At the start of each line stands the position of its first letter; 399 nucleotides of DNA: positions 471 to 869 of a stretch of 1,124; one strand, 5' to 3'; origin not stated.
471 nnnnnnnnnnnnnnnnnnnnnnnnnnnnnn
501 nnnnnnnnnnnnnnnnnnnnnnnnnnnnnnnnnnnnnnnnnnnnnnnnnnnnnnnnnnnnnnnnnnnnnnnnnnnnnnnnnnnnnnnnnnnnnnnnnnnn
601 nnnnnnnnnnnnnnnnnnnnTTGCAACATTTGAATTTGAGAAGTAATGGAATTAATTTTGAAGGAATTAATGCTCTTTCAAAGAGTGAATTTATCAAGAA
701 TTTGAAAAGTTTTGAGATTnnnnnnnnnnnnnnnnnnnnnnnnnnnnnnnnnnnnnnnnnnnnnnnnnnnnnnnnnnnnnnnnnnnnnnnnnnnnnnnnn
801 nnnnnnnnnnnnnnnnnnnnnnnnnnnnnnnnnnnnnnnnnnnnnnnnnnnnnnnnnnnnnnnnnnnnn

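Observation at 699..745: +1 register jump in the LRR array exactly at a tandem TAA TAA after ATT: sequencing error, pseudogenisation, or a shifty-stop +1 frameshift site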

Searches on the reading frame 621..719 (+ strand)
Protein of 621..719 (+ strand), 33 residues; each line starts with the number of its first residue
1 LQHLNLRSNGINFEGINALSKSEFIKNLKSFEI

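Call 27: find_encoding_contigs(protein=window:621-719:+, flank=10000)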
Protein window:621-719:+ (33 aa): no gene with exactly this product is on record in the collection.
